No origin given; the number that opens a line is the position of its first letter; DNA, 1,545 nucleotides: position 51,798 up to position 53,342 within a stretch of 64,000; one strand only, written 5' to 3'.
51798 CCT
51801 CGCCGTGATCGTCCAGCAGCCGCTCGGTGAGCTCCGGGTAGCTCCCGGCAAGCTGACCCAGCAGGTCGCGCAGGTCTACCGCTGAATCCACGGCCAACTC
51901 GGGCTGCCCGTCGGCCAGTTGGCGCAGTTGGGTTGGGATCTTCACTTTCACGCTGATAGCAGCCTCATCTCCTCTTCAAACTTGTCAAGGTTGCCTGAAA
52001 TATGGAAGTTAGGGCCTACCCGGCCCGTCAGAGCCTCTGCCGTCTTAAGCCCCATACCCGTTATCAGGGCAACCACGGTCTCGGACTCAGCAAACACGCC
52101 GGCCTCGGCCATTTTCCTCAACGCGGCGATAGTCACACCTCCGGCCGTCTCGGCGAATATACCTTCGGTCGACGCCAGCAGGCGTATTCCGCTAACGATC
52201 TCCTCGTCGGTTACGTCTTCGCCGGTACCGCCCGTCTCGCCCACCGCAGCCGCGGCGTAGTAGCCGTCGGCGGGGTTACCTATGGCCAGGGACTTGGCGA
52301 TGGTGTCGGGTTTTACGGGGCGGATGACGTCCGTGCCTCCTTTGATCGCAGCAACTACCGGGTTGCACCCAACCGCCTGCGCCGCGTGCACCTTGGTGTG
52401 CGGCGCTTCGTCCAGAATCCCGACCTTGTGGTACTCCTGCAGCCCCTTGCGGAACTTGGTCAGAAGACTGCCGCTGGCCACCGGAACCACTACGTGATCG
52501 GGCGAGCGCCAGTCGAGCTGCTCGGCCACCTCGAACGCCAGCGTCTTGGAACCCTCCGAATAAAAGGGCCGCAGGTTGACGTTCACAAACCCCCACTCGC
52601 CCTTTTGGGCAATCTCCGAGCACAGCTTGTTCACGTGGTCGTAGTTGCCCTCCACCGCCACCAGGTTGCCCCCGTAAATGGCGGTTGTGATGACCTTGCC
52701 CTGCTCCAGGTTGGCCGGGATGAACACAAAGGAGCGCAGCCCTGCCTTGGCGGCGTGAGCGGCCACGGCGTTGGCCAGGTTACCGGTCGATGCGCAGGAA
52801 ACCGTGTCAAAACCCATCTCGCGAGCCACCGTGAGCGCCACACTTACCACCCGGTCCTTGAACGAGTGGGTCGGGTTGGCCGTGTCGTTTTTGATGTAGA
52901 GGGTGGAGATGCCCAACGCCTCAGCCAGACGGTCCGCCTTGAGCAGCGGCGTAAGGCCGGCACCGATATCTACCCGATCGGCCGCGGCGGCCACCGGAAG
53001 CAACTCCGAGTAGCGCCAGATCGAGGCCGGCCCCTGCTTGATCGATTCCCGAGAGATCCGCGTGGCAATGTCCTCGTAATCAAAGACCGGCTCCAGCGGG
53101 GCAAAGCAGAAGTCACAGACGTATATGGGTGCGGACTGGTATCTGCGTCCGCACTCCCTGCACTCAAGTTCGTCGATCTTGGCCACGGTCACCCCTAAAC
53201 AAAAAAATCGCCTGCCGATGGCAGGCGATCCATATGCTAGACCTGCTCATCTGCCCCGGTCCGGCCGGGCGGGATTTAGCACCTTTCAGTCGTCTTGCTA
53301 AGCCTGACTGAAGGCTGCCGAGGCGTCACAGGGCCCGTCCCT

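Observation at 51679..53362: SAM-I riboswitch drives a ThrC-like plus CysO-like gene pair: candidate MetM/MetO thiocarboxylate route to homocysteine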

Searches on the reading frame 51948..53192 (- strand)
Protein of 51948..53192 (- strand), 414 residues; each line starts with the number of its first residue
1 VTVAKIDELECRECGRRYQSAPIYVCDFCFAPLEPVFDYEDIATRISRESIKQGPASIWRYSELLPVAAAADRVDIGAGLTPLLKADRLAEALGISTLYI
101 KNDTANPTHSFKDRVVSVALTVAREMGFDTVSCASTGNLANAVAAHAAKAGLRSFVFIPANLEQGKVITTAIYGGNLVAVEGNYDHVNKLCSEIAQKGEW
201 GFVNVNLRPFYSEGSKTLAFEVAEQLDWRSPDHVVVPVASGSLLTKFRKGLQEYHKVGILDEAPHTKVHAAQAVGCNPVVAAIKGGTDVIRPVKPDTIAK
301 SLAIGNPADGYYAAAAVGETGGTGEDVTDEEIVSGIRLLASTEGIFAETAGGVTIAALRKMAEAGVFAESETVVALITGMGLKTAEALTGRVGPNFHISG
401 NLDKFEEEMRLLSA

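Call 4: search_protein_families(library=ncbifam, proteins=[window:51948-53192:-], max_evalue=0.001)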
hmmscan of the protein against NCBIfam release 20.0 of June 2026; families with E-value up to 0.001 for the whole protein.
window:51948-53192:- (414 aa): 41 families (the best 25 are shown)
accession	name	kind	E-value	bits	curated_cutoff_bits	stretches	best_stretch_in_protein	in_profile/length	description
TIGR00260.1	thrC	equivalog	3.9e-86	289.3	167.1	1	58-386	1-340/340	threonine synthase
NF006050.0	PRK08197.1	equivalog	1.8e-83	280.6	303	1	2-389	2-389/406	threonine synthase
NF004170.0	PRK05638.1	equivalog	2e-69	234.2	421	1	9-385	2-359/442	threonine synthase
NF005035.0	PRK06450.1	equivalog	3.5e-45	154.3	301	1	10-384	5-337/338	threonine synthase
NF004996.0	PRK06381.1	equivalog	4.8e-43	147.4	266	1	78-379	13-316/319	threonine synthase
NF006205.0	PRK08329.1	equivalog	1.6e-39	135.9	358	1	9-384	2-346/347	threonine synthase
NF006390.0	PRK08639.1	equivalog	4.5e-25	88.5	421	1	67-379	12-312/418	threonine ammonia-lyase IlvA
TIGR01127.1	ilvA_1Cterm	equivalog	5.4e-21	75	378.75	1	81-379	1-283/380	threonine ammonia-lyase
TIGR02079.1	THD1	equivalog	4e-20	72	440.55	1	78-379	14-304/410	threonine ammonia-lyase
TIGR01124.1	ilvA_2Cterm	equivalog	3.3e-17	62.2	411.3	1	77-246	14-182/499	threonine ammonia-lyase, biosynthetic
NF005600.0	PRK07334.1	equivalog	4e-17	61.9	496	1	67-363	15-296/408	threonine ammonia-lyase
NF005292.0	PRK06815.1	equivalog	6e-17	61.7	371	1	72-364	13-293/320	threonine/serine dehydratase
NF006674.0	PRK09224.1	subfamily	7.8e-17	61.1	577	1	78-380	23-312/508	threonine ammonia-lyase IlvA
TIGR03844.1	cysteate_syn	equivalog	1.1e-16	60.7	324.9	1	54-385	40-383/398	cysteate synthase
NF005680.0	PRK07476.1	equivalog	1.3e-16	60.5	413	1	66-384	9-313/326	hydroxyectoine utilization dehydratase EutB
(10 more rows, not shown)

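Call 5: search_protein_families(library=pfam, proteins=[window:51948-53192:-], max_evalue=0.001)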
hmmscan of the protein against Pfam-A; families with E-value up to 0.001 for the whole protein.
window:51948-53192:- (414 aa): 2 families
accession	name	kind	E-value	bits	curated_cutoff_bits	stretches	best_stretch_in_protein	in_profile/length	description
PF00291.31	PALP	-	2.1e-71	241.1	35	1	77-379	4-295/295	Pyridoxal-phosphate dependent enzyme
PF05810.19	NinF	-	1.5e-07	31.6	27.5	1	11-34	2-25/25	NinF protein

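Call 6: search_solved_structures(query=window:51948-53192:-, max_evalue=0.00001, show_alignments=2)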
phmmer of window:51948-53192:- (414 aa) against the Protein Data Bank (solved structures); distinct sequences matched with E-value up to 0.00001: 34.
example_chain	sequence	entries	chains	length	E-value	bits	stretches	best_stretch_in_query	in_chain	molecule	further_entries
6cgq_A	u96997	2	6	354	7.4e-59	203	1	58-385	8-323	Threonine synthase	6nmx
2zsj_A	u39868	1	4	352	2.3e-56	194.8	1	58-386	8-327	Threonine synthase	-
1uim_A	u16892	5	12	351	4.5e-53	183.9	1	55-385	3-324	Threonine Synthase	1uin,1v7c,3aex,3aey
2d1f_A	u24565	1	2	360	2.5e-49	171.6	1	55-386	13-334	Threonine synthase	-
1e5x_A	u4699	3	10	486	1.5e-37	132.8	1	46-386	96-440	THREONINE SYNTHASE | THREONINE SYNTHASE 1, CHLOROPLASTIC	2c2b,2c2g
1pwe_A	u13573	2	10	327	4.3e-14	55.6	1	81-369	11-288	L-serine dehydratase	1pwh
8zkv_A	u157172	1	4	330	9.2e-13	51.2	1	77-292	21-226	L-threonine dehydratase biosynthetic IlvA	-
43cq_A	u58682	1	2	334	9.7e-13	51.1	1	77-291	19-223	L-threonine dehydratase biosynthetic IlvA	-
4h27_A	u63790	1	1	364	9.8e-13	51.1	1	81-359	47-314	L-serine dehydratase/L-threonine deaminase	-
1tdj_A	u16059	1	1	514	1.9e-12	50.2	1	77-246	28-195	BIOSYNTHETIC THREONINE DEAMINASE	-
9d2q_A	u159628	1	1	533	2e-12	50.1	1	77-246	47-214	L-threonine dehydratase biosynthetic IlvA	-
1p5j_A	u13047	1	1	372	6.9e-12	48.3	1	81-359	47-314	L-serine dehydratase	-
2rkb_A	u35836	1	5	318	1.4e-11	47.3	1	80-376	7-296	Serine dehydratase-like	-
1v71_A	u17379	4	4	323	2.7e-10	43.1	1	67-363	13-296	Hypothetical protein C320.14 in chromosome III | Uncharacterized protein C320.14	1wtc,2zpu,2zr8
8y1j_A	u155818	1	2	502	4e-10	42.5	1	78-381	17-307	L-threonine dehydratase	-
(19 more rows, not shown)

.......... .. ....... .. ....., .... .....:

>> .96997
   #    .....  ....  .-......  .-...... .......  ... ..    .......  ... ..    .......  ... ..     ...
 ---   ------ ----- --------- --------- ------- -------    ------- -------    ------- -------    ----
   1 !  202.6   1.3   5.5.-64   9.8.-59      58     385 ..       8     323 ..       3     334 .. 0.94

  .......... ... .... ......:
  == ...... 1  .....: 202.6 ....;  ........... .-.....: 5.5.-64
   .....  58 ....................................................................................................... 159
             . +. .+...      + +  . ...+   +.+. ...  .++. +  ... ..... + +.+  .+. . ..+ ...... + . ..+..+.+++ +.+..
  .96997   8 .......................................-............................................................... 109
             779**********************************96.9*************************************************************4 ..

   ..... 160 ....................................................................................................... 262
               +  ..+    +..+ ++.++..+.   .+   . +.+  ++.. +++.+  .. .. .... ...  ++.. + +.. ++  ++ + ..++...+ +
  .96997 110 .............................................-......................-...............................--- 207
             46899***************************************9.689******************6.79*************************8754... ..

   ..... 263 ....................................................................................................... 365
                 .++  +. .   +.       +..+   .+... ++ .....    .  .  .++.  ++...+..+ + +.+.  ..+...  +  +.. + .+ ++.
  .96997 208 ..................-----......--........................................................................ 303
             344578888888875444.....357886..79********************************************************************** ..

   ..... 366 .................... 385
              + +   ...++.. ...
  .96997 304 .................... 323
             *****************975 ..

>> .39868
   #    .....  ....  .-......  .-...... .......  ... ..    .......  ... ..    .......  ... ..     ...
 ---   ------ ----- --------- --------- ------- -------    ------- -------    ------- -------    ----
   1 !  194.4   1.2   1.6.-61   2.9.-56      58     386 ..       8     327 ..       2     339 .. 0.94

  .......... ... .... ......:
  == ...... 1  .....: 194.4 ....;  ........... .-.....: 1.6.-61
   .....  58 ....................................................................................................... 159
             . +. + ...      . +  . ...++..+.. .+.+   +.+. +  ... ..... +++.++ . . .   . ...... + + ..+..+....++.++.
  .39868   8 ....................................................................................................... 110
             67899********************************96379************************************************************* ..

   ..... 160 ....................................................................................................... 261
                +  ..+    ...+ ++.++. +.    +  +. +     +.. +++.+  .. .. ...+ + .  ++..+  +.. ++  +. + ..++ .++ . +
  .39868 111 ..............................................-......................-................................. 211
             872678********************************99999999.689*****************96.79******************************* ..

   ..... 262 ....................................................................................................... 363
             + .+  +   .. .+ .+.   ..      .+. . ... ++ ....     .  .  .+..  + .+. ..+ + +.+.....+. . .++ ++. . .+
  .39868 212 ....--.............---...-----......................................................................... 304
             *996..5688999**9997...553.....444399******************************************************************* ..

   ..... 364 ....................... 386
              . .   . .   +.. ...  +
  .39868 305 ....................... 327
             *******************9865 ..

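Call 12: find_homologous_proteins(query=window:51948-53192:-, max_evalue=1e-20)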
Query window:51948-53192:- (414 aa): 8000 proteins with E <= 1e-20 among 8000 candidates; the best 120 are listed.
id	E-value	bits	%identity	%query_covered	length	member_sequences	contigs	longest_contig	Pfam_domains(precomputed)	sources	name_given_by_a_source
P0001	4.1e-270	913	100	100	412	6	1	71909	PF00291.32,PF05810.20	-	-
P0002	1.2e-232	790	84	100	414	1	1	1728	PF00291.32,PF05810.20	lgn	-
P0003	2.9e-232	789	84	100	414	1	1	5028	PF00291.32,PF05810.20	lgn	-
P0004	8.5e-232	787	85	100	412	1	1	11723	PF00291.32,PF05810.20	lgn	-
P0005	2.9e-231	785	83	100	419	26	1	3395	PF00291.32,PF05810.20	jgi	jgi:threonine synthase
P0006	1.6e-230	783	83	100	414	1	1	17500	PF00291.32,PF05810.20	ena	-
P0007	1.3e-229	780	83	100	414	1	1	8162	PF00291.32,PF05810.20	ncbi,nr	ncbi:MAG TPA: threonine synthase [Actinomycetota bacterium]|nr:threonine synthase [Actinomycetota ba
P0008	6.5e-229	778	83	100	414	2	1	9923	PF00291.32,PF05810.20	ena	-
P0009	8.8e-229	777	82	100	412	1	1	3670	PF00291.32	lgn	-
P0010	1.7e-227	773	82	100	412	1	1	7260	PF00291.32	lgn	-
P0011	2.3e-227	773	82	100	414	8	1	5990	PF00291.32,PF05810.20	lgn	-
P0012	9.0e-227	771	82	99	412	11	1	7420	PF00291.32,PF05810.20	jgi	jgi:threonine synthase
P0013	2.1e-226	769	82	99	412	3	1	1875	PF00291.32,PF05810.20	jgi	jgi:threonine synthase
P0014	1.8e-222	757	79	99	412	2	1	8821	PF00291.32,PF05810.20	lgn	-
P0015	4.7e-220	749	79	99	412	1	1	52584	PF00291.32,PF05810.20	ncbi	ncbi:MAG: threonine synthase [Actinomycetota bacterium]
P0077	4.5e-186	637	68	99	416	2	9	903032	PF00291.32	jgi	jgi:threonine synthase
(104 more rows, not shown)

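Call 18: find_encoding_contigs(protein=P0001, flank=10000, max_places=3)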
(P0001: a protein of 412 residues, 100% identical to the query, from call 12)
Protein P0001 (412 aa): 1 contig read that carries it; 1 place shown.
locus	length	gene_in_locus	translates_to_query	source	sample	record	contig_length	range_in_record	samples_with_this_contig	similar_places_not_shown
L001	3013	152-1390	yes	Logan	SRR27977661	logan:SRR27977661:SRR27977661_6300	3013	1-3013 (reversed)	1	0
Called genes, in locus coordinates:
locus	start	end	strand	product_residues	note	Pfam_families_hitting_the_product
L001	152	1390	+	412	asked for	PF05810:NinF (weak), PF00291:PALP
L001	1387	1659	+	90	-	PF02597:ThiS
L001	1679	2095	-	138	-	PF14595:Thioredoxin_9 (weak), PF00085:Thioredoxin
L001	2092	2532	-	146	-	PF14340:DUF4395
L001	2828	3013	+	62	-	?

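Call 19: find_encoding_contigs(protein=P0077, flank=10000, max_places=2)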
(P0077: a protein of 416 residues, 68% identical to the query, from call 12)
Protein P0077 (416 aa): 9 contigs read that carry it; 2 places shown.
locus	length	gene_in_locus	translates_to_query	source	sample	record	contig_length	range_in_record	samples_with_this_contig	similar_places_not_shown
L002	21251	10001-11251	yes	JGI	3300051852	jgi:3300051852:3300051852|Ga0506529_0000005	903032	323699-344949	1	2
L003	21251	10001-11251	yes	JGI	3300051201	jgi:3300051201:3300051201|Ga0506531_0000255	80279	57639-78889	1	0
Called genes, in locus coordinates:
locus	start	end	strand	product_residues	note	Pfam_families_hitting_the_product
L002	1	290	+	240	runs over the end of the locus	PF01128:IspD, PF12804:NTP_transf_3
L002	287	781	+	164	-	PF02542:YgbB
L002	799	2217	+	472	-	PF01406:tRNA-synt_1e, PF01921:tRNA-synt_1f (faint), PF09334:tRNA-synt_1g, PF00133:tRNA-synt_1 (weak), PF09190:DALR_2, PF23493:CysS_C (weak)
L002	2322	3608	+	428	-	PF02812:ELFV_dehydrog_N, PF00208:ELFV_dehydrog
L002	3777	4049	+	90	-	PF11662:DUF3263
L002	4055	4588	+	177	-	PF13399:LytR_C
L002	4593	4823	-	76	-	-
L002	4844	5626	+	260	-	PF02358:Trehalose_PPase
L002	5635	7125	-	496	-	PF00982:Glyco_transf_20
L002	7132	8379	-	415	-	PF21269:TreT_GT1, PF00534:Glycos_transf_1, PF13692:Glyco_trans_1_4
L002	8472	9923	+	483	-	PF01594:AI-2E_transport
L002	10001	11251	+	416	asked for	PF00291:PALP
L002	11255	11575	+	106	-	PF02597:ThiS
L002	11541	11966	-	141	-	PF14595:Thioredoxin_9 (weak), PF00085:Thioredoxin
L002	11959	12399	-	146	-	PF14340:DUF4395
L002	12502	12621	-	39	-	-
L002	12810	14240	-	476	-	PF00501:AMP-binding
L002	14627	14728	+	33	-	-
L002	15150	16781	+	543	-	PF00118:Cpn60_TCP1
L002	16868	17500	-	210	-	PF02239:Cytochrom_D1 (faint), PF21783:YNCE, PF22494:choice_anch_I (faint), PF10282:Lactonase (faint), PF24684:Vgb_lyase (faint)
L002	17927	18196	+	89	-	PF02583:Trns_repr_metal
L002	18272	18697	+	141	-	-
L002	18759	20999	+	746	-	PF04945:YHS, PF00122:E1-E2_ATPase, PF00702:Hydrolase, PF08282:Hydrolase_3 (faint)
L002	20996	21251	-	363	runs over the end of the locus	PF00348:polyprenyl_synt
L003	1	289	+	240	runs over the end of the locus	PF01128:IspD, PF12804:NTP_transf_3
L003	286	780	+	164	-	PF02542:YgbB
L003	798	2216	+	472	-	PF01406:tRNA-synt_1e, PF01921:tRNA-synt_1f (faint), PF09334:tRNA-synt_1g, PF00133:tRNA-synt_1 (weak), PF09190:DALR_2, PF23493:CysS_C (weak)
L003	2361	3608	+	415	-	PF02812:ELFV_dehydrog_N, PF00208:ELFV_dehydrog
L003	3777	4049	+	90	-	PF11662:DUF3263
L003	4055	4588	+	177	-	PF13399:LytR_C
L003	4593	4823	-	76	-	-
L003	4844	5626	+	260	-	PF02358:Trehalose_PPase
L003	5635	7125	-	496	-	PF00982:Glyco_transf_20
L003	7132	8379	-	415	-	PF21269:TreT_GT1, PF00534:Glycos_transf_1, PF13692:Glyco_trans_1_4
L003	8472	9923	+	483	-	PF01594:AI-2E_transport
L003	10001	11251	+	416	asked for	PF00291:PALP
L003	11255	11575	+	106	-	PF02597:ThiS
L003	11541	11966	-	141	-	PF14595:Thioredoxin_9 (weak), PF00085:Thioredoxin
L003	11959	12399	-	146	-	PF14340:DUF4395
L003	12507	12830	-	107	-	PF13193:AMP-binding_C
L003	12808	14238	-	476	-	PF00501:AMP-binding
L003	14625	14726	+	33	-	-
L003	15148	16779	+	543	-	PF00118:Cpn60_TCP1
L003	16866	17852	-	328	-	PF24684:Vgb_lyase (weak), PF21783:YNCE, PF10282:Lactonase (faint), PF22494:choice_anch_I (faint), PF02239:Cytochrom_D1 (faint)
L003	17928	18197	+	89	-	PF02583:Trns_repr_metal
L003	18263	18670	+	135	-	-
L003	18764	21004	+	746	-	PF04945:YHS, PF00122:E1-E2_ATPase, PF00702:Hydrolase, PF08282:Hydrolase_3 (faint)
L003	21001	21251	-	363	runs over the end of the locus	PF00348:polyprenyl_synt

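Call 21: find_related_loci(query=A1, collection=genome_contigs, flank=6000)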
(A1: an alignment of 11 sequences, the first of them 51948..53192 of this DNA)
Query A1 (414 aa) in genome_contigs; peptide patterns used: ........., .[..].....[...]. (x = any residue, [..] = any of these).
600 stretches matched a pattern (row limit reached: there are more); 600 encode a relative of the query (tblastn E <= 1e-3); the best 80 are kept; 80 distinct loci.
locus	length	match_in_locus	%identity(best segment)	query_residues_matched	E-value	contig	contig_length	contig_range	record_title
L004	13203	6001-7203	65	6-407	2e-175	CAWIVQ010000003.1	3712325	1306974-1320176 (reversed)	MAG: uncultured Actinomycetes bacterium isolate MFD01872.bin.2.197 genome assembly, contig: contig_54823, whole genome s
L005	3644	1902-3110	64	2-405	0e+0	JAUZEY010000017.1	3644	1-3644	MAG: Actinomycetota bacterium isolate BP_133 scaffold_487950, whole genome shotgun sequence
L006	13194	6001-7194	64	9-407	1e-172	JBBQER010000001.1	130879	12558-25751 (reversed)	MAG: Acidimicrobiia bacterium isolate Co_metawrap_1095 Cmw_1095_k141_20205799_length_130879_cov_9.9994, whole genome sho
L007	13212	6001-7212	64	3-407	2e-167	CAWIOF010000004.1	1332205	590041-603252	MAG: uncultured Actinomycetes bacterium isolate MFD05442.bin.2.274 genome assembly, contig: contig_6778, whole genome sh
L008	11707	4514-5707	65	9-409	5e-167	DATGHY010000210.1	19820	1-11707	MAG TPA_asm: Actinomycetota bacterium isolate SMAG_U9793 k141_222548, whole genome shotgun sequence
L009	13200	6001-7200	63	6-405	1e-166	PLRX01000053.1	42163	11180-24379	MAG: Acidimicrobiaceae bacterium isolate bog_763 73.20120700_S1D.86_contig_14720, whole genome shotgun sequence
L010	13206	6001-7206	63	6-407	2e-166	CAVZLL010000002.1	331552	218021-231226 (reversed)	MAG: uncultured Acidimicrobiaceae bacterium isolate MFD02248.bin.1.43 genome assembly, contig: contig_11433, whole genom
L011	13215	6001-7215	61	1-405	2e-165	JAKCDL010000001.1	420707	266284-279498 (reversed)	MAG: Actinomycetes bacterium isolate ZJ1.bin61 NODE_5_length_420707_cov_7.035672, whole genome shotgun sequence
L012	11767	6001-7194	61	9-409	5e-165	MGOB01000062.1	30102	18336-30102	MAG: Chloroflexi bacterium RBG_16_68_14 RBG_16_scaffold_3809, whole genome shotgun sequence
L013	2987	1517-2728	62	6-409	1e-174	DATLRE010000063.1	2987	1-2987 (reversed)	MAG TPA_asm: Acidimicrobiales bacterium isolate SMAG_U13896 k141_661356, whole genome shotgun sequence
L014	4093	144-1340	62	9-407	6e-170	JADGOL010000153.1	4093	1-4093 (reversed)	MAG: Acidimicrobiales bacterium isolate Chersky_840 k127_6843752, whole genome shotgun sequence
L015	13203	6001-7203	61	9-409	4e-164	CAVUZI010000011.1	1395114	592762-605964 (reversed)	MAG: uncultured Acidimicrobiaceae bacterium isolate MFD05512.bin.2.105 genome assembly, contig: contig_3878, whole genom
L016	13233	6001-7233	61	3-411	7e-164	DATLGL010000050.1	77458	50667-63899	MAG TPA_asm: Acidimicrobiales bacterium isolate SMAG_U13613 k141_225531, whole genome shotgun sequence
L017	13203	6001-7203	61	9-409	7e-163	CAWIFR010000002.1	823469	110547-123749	MAG: uncultured Acidimicrobiaceae bacterium isolate MFD01872.bin.2.161 genome assembly, contig: contig_150515, whole gen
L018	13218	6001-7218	60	6-409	2e-161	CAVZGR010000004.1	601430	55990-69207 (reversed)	MAG: uncultured Acidimicrobiaceae bacterium isolate MFD04463.bin.2.18 genome assembly, contig: contig_53546, whole genom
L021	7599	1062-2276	59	4-409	2e-160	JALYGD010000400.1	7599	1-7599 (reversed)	MAG: Actinomycetota bacterium isolate GDC bin2 SD1469-71_k127_1706301, whole genome shotgun sequence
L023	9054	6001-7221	58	3-410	2e-159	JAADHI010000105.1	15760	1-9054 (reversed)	MAG: Candidatus Manganitrophaceae bacterium isolate M_MetaBat.18 contig-127_5752, whole genome shotgun sequence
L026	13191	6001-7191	60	9-407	6e-159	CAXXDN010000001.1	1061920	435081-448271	MAG: Dehalococcoidia bacterium isolate dc2ee83f-b268-46d2-8eab-f8d2e8673164 genome assembly, contig: contig_1, whole gen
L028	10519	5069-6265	59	9-406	5e-158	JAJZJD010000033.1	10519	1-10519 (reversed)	MAG: bacterium isolate LSA5.bin115 NODE_9521_length_10519_cov_6.337279, whole genome shotgun sequence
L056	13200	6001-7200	58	9-407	5e-154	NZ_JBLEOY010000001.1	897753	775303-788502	Candidatus Acidulodesulfobacterium sp. H_13 NODE_2_length_897753_cov_339.039053, whole genome shotgun sequence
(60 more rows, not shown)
